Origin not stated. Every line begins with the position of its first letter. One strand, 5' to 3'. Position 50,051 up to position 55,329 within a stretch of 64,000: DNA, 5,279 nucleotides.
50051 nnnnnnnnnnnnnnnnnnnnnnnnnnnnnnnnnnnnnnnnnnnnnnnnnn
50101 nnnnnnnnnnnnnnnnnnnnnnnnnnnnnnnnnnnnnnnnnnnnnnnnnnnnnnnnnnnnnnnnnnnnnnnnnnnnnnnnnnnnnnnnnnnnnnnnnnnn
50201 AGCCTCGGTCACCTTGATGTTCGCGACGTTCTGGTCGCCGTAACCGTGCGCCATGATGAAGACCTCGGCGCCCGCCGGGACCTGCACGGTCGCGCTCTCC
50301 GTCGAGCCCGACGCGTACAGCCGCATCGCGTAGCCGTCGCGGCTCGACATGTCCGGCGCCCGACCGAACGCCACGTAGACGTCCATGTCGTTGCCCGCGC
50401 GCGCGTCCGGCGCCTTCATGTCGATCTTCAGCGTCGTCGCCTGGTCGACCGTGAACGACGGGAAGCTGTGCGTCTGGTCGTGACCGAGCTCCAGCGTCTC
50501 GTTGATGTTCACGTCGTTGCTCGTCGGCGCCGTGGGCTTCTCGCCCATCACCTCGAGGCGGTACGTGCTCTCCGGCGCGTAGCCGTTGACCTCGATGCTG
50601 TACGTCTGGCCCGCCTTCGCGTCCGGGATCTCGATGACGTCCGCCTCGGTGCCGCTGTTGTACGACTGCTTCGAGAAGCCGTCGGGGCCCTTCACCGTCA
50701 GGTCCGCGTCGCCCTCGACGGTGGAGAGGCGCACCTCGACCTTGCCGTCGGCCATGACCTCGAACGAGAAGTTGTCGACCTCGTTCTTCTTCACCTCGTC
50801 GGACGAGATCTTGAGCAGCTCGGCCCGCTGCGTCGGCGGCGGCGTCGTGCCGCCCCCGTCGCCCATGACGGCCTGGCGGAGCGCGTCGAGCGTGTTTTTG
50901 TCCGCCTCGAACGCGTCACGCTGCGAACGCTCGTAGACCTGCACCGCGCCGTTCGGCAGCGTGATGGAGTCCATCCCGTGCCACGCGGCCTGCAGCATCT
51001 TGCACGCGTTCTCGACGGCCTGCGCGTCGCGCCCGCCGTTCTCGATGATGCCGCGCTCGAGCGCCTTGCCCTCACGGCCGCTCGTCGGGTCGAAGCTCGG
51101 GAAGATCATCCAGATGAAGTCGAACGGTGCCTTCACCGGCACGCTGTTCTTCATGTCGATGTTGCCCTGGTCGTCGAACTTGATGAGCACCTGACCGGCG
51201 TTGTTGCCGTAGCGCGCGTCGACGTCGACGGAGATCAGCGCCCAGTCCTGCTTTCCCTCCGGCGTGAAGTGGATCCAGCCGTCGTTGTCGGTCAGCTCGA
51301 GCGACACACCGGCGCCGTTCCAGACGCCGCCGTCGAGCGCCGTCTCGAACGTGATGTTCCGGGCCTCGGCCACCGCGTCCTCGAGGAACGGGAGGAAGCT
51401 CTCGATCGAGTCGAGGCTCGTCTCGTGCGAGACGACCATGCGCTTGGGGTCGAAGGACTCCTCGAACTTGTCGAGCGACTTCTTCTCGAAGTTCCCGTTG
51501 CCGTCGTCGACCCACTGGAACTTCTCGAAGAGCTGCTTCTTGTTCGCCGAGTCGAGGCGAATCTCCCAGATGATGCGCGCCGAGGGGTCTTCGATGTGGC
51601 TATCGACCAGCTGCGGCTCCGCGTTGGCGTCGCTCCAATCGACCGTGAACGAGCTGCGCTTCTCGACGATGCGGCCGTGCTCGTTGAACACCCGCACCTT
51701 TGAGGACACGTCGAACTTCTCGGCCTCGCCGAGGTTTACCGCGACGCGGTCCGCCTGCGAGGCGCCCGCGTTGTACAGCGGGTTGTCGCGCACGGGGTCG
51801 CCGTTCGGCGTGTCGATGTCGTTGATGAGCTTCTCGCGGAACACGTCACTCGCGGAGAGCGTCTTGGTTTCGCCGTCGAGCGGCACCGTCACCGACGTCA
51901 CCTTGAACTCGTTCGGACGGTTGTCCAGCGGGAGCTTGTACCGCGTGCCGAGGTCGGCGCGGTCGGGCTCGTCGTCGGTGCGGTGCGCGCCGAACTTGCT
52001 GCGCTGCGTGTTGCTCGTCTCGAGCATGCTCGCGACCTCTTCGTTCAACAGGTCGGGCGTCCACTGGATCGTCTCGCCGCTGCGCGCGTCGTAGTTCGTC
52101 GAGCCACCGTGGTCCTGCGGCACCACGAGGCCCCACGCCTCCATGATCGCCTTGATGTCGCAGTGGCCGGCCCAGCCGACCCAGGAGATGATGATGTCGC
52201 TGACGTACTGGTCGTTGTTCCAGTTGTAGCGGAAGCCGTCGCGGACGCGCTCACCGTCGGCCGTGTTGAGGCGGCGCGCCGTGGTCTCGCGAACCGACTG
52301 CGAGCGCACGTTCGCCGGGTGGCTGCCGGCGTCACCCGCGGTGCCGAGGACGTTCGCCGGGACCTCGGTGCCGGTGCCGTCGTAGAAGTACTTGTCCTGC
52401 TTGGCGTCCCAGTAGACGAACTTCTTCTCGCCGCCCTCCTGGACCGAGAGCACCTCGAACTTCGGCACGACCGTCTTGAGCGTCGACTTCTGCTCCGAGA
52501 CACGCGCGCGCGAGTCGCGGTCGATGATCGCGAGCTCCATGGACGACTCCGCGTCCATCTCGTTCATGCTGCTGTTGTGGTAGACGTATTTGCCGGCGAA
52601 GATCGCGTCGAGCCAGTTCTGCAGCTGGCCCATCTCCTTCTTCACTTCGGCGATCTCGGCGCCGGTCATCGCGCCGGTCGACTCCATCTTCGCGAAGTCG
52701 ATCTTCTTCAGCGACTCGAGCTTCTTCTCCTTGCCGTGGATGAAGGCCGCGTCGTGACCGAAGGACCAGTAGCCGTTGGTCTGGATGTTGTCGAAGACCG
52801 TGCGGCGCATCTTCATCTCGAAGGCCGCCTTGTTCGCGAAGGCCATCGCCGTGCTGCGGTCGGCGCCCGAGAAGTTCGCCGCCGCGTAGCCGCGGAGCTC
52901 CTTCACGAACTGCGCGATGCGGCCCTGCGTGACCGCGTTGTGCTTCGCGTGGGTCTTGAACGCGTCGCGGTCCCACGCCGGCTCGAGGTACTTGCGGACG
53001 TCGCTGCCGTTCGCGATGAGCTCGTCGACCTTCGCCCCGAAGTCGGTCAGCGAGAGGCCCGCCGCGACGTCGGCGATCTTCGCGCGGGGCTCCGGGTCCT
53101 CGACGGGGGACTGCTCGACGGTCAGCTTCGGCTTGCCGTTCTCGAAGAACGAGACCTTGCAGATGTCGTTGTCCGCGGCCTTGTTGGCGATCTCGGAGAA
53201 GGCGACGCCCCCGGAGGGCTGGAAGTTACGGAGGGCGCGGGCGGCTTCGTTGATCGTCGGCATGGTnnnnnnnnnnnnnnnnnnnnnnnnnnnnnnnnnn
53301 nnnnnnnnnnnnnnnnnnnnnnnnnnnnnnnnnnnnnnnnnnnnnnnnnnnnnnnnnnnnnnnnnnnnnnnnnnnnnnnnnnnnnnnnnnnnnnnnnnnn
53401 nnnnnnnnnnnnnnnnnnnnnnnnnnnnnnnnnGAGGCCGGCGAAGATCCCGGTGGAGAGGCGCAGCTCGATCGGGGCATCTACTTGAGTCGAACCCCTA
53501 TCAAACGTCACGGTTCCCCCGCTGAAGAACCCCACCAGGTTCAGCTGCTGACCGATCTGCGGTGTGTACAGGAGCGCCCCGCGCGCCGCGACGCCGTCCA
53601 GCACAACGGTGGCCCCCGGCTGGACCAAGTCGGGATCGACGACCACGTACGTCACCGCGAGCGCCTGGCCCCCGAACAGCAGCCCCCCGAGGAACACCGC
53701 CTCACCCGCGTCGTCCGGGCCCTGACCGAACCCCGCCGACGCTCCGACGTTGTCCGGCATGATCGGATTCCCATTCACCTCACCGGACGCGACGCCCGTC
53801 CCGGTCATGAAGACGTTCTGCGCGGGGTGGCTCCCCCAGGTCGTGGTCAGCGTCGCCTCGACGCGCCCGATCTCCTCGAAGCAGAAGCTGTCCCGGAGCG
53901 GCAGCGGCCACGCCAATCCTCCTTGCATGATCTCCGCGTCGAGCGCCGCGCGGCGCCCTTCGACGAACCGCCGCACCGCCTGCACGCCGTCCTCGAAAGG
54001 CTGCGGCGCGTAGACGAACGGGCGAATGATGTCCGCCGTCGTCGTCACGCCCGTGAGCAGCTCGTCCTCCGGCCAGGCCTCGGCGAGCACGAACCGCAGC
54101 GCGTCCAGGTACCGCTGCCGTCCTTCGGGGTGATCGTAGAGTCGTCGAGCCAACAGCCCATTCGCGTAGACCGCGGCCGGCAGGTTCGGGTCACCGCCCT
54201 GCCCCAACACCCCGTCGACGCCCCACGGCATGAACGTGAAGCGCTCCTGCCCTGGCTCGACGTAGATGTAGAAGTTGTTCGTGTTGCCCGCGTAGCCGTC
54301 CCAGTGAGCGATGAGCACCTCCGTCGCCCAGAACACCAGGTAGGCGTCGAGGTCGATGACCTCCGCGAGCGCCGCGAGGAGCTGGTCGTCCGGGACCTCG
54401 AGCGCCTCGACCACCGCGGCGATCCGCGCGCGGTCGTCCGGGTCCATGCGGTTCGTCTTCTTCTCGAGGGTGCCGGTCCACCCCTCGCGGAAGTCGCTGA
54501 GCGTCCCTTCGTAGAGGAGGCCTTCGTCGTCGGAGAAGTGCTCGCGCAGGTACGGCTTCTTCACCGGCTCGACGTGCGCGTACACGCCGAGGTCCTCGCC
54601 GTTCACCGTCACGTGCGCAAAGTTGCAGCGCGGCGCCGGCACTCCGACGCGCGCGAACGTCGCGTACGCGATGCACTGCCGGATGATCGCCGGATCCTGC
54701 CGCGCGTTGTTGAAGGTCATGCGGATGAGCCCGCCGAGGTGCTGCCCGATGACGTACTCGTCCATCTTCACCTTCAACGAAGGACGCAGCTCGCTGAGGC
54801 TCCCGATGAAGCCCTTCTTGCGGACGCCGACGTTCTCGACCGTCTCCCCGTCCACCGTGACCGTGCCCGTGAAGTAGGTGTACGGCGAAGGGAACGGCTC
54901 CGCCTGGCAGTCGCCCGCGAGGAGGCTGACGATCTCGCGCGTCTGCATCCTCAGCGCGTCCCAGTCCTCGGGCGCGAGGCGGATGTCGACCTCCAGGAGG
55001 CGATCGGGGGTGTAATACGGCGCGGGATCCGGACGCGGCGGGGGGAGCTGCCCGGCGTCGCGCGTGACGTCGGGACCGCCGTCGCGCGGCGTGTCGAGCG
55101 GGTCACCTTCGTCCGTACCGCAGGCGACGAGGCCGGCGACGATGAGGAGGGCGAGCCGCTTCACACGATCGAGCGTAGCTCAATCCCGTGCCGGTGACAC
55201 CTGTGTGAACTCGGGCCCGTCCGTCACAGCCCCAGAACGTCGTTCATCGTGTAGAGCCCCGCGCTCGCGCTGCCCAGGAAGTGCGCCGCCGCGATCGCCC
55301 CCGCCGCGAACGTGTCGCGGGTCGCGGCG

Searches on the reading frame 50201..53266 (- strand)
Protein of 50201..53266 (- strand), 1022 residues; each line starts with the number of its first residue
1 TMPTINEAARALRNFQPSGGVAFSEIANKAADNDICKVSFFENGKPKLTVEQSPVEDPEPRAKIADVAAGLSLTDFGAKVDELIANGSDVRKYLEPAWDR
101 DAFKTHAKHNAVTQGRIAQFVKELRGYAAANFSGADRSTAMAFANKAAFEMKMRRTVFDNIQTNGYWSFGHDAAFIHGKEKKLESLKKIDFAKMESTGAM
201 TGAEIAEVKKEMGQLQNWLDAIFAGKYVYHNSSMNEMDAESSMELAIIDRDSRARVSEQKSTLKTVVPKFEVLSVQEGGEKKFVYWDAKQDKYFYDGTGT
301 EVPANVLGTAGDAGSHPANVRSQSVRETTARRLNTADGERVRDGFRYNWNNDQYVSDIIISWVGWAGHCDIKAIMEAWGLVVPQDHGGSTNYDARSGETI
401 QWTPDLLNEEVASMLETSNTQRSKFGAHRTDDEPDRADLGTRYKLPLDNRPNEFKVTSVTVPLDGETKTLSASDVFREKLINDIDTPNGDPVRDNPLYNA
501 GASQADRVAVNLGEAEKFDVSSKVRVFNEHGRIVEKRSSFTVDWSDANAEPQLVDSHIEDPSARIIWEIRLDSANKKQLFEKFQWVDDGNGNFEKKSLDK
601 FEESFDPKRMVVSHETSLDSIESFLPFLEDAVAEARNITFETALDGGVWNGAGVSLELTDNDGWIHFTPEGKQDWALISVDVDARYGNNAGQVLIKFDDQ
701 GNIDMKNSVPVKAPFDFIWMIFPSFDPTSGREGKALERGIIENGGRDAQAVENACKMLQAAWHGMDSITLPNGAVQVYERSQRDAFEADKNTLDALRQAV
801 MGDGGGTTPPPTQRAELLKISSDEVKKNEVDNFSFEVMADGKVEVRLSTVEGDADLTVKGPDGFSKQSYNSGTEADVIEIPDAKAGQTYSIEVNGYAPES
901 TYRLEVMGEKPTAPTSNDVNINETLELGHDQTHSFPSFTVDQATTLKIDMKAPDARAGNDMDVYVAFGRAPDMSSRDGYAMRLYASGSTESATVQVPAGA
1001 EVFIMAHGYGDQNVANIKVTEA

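Call 39: search_protein_families(library=pfam, proteins=[window:50201-53266:-], max_evalue=0.00001)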
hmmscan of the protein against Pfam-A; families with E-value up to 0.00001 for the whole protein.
window:50201-53266:- (1022 aa): 1 family
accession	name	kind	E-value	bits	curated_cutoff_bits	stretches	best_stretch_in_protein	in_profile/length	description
PF04151.21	PPC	-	2.6e-11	44.7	25.9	0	830-894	2-69/70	Bacterial pre-peptidase C-terminal domain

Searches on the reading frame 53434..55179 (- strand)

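Call 39: search_protein_families(library=pfam, proteins=[window:53434-55179:-], max_evalue=0.00001)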
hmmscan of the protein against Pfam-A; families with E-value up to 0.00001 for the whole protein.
window:53434-55179:- (582 aa): 1 family
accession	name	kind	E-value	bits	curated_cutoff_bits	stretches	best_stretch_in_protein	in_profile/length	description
PF08757.17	CotH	-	3.6e-36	125.7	23.8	1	129-390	10-289/322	CotH kinase protein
